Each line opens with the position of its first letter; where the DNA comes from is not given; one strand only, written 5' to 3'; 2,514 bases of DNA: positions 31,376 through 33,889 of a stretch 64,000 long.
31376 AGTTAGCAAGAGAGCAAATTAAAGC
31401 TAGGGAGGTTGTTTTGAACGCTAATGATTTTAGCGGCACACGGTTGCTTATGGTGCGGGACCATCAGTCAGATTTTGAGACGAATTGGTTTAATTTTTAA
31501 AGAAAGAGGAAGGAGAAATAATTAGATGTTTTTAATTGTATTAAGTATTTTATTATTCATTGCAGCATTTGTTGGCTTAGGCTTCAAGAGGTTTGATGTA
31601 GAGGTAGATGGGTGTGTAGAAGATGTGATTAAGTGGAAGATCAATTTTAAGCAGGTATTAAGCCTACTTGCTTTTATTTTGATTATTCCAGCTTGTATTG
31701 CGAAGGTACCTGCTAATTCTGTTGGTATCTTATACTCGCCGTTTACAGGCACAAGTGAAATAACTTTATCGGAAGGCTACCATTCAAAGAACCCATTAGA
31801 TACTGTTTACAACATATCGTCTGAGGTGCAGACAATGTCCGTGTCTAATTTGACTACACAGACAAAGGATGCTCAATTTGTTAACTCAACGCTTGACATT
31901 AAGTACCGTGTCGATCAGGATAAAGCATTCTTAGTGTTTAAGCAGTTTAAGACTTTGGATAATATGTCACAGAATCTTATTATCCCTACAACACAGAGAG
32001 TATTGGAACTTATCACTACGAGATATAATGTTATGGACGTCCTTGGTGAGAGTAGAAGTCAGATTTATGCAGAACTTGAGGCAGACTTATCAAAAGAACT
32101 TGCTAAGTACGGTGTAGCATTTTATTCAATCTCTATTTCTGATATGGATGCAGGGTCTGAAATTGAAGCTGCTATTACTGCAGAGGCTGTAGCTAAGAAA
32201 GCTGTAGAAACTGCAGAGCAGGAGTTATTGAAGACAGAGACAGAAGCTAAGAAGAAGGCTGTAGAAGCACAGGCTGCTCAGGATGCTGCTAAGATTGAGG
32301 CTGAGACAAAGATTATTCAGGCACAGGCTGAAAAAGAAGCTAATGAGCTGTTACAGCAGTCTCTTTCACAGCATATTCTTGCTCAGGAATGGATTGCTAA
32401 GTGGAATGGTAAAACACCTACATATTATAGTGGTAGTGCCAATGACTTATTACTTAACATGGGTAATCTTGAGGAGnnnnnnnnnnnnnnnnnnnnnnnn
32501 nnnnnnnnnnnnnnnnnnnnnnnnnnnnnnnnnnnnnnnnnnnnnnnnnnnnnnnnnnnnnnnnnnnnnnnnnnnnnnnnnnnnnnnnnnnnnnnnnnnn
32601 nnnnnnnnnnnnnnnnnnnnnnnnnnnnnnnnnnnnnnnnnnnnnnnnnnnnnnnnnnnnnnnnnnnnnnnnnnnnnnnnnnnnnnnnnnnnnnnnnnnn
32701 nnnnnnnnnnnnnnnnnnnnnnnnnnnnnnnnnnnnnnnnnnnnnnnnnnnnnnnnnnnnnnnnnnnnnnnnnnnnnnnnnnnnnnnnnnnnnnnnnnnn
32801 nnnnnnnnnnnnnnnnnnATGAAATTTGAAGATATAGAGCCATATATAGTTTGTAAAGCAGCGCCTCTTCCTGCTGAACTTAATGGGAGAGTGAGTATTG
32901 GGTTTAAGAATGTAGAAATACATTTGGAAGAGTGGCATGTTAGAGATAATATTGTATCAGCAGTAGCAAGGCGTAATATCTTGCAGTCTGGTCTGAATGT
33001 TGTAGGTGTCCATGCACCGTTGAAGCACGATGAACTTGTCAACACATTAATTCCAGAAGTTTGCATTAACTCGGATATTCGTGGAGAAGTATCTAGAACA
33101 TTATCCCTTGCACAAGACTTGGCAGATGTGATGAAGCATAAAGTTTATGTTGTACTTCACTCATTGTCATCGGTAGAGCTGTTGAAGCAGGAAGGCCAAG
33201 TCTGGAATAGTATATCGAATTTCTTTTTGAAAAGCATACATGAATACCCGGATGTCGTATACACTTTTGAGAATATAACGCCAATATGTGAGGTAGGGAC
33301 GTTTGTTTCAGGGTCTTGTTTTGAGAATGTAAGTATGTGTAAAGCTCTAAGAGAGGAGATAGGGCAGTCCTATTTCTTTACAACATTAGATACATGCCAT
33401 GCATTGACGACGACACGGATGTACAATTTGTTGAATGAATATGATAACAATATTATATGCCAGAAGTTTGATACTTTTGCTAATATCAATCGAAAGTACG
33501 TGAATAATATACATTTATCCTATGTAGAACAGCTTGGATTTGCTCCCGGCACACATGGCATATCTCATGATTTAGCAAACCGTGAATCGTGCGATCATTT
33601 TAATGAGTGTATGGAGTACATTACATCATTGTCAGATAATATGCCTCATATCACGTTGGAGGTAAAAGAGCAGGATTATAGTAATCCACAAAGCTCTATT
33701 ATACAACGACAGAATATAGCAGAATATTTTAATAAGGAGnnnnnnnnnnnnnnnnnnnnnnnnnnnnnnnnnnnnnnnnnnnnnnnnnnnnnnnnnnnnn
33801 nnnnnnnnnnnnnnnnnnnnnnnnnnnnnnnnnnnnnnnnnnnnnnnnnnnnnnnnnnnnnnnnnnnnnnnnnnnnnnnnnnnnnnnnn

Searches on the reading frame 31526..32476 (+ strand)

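Call 12: search_protein_families(library=pfam, proteins=[window:31526-32476:+], max_evalue=0.01)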
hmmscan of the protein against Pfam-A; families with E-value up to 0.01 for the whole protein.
window:31526-32476:+ (317 aa): 1 family
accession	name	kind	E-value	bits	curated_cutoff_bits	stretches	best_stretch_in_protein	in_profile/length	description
PF01145.31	Band_7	-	3.8e-24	86.1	23.6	1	60-233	2-175/176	SPFH domain / Band 7 family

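Call 14: search_protein_families(library=padloc, proteins=[window:31526-32476:+], max_evalue=0.01)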
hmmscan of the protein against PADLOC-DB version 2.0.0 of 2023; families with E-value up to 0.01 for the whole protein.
window:31526-32476:+ (317 aa): 0 families

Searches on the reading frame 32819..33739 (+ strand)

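Call 12: search_protein_families(library=pfam, proteins=[window:32819-33739:+], max_evalue=0.01)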
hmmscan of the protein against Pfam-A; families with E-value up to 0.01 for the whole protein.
window:32819-33739:+ (307 aa): 1 family
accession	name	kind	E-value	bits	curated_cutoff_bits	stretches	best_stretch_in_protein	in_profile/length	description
PF01261.30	AP_endonuc_2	-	0.0028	17.8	31.1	1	26-234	6-186/249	Xylose isomerase-like TIM barrel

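Call 14: search_protein_families(library=padloc, proteins=[window:32819-33739:+], max_evalue=0.01)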
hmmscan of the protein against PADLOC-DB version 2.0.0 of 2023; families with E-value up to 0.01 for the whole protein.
window:32819-33739:+ (307 aa): 0 families
